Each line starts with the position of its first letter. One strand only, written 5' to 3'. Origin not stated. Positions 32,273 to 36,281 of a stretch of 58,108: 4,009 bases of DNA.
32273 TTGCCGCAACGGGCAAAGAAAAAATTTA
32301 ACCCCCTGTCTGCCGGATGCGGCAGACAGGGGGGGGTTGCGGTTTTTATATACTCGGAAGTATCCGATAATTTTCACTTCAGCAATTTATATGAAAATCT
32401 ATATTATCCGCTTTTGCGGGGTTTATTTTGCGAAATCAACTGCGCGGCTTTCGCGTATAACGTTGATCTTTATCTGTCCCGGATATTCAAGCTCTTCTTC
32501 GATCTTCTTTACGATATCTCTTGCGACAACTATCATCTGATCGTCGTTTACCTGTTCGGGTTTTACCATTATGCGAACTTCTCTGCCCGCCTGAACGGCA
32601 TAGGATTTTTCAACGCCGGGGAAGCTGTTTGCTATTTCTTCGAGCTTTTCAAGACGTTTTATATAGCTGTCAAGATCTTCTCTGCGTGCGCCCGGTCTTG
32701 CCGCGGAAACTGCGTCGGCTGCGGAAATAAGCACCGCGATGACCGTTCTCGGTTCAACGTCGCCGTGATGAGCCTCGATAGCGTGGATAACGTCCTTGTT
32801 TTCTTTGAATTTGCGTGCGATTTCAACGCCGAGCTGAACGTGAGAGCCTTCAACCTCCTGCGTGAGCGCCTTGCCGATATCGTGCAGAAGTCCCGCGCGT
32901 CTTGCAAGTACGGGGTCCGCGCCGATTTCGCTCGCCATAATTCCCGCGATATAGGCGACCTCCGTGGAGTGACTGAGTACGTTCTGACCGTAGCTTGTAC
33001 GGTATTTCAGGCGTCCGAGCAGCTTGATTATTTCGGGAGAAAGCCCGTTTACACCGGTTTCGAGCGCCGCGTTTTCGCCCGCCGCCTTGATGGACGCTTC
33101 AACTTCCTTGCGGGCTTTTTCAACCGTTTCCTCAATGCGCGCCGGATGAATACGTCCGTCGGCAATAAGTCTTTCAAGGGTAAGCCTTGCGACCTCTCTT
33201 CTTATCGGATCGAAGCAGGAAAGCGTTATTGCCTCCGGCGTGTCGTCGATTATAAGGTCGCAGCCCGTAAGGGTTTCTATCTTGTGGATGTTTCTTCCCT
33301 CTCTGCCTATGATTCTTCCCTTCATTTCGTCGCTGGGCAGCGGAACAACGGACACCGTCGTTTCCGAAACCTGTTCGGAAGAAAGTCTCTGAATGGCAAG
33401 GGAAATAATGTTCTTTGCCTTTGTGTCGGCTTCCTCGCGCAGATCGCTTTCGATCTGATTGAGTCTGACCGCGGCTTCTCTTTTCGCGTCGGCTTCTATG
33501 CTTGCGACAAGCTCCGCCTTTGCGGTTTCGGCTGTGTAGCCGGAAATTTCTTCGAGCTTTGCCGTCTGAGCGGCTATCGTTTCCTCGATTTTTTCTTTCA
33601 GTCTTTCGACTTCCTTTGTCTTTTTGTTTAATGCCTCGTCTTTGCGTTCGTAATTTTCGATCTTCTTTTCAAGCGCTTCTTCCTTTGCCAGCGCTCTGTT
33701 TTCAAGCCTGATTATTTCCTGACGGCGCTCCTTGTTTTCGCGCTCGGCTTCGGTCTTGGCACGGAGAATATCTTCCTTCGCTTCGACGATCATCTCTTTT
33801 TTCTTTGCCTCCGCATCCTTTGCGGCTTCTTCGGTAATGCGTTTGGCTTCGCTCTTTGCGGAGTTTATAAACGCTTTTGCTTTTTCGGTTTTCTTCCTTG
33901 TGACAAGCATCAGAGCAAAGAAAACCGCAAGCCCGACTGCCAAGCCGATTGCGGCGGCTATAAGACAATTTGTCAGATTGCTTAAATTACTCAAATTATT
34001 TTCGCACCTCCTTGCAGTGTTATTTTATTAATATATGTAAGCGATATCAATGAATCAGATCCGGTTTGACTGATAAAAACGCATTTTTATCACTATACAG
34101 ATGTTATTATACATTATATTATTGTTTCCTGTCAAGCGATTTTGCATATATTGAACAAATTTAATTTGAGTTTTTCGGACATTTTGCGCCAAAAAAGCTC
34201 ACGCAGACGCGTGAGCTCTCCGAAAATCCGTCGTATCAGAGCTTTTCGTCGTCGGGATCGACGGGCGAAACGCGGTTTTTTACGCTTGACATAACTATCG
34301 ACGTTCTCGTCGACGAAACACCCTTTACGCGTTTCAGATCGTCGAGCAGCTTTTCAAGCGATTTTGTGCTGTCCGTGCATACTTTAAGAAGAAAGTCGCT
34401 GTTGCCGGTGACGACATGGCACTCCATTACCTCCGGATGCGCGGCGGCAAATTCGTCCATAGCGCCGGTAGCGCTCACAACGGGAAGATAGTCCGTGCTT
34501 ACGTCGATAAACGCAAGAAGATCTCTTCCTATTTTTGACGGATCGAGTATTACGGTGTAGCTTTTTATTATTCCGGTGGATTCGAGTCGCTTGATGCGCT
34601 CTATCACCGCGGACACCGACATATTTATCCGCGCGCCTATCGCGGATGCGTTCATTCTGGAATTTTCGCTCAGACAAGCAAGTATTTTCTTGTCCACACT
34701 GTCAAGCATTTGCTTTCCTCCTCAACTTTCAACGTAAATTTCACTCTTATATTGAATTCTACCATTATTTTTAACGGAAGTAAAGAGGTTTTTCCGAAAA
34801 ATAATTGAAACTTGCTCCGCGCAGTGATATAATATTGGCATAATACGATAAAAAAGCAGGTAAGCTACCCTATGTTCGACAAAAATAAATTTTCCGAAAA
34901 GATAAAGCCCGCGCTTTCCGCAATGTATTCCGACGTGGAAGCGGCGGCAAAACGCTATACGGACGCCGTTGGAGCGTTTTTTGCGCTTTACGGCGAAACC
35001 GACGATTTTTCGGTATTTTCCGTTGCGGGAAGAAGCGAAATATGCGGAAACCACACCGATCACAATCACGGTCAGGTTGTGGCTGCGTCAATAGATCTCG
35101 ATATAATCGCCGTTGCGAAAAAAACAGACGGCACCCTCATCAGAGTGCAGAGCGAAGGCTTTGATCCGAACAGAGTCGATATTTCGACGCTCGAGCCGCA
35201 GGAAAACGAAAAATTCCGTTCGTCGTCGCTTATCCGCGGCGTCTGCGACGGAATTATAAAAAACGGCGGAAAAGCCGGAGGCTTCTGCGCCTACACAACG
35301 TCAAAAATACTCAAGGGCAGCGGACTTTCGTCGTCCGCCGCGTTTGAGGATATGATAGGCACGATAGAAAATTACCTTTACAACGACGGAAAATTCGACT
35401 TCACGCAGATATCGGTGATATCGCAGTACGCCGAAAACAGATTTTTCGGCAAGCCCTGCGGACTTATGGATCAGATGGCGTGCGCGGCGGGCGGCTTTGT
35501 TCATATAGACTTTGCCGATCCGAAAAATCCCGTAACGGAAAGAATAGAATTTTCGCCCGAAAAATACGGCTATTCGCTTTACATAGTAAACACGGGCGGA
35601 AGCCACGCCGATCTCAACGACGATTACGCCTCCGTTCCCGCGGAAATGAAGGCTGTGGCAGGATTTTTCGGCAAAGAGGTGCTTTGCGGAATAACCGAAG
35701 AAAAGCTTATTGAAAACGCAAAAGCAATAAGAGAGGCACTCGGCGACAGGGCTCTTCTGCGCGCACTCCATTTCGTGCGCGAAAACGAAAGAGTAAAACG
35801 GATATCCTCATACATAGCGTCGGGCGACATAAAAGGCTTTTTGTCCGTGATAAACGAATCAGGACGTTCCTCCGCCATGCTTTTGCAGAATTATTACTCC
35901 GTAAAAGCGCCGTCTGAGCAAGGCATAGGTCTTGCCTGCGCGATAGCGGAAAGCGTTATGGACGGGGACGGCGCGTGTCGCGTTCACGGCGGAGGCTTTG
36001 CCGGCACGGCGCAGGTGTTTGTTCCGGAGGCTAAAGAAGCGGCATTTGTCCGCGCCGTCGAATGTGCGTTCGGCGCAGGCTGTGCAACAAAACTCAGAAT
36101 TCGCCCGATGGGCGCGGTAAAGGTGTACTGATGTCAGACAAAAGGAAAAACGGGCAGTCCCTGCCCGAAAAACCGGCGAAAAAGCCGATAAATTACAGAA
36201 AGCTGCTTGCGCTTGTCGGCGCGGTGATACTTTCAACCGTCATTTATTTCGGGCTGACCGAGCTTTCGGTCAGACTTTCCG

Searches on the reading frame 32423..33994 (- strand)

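Call 50: search_protein_families(library=pfam, proteins=[window:32423-33994:-], max_evalue=0.001)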
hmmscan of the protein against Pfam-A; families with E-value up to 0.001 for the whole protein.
window:32423-33994:- (523 aa): 4 families
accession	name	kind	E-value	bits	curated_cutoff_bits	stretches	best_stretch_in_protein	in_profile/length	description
PF12072.13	RNase_Y_N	-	1.9e-46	158.5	32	1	16-207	4-200/201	RNase Y N-terminal region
PF01966.28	HD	-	4.5e-22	79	22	1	339-431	1-115/116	HD domain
PF00013.35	KH_1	-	6e-08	32.8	21.5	1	218-271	5-62/66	KH domain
PF08668.18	HDOD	-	9.6e-06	25.7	22.9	1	338-398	94-155/196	HDOD domain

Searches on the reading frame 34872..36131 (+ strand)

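Call 50: search_protein_families(library=pfam, proteins=[window:34872-36131:+], max_evalue=0.001)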
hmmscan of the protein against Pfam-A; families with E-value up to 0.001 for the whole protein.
window:34872-36131:+ (419 aa): 2 families
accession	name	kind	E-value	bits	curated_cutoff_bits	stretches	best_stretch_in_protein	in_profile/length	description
PF10509.15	GalKase_gal_bdg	-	9.3e-14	51.2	23.1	1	35-84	2-49/49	Galactokinase galactose-binding signature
PF00288.32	GHMP_kinases_N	-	3.2e-10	40.5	22.3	1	124-208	6-87/87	GHMP kinases N terminal domain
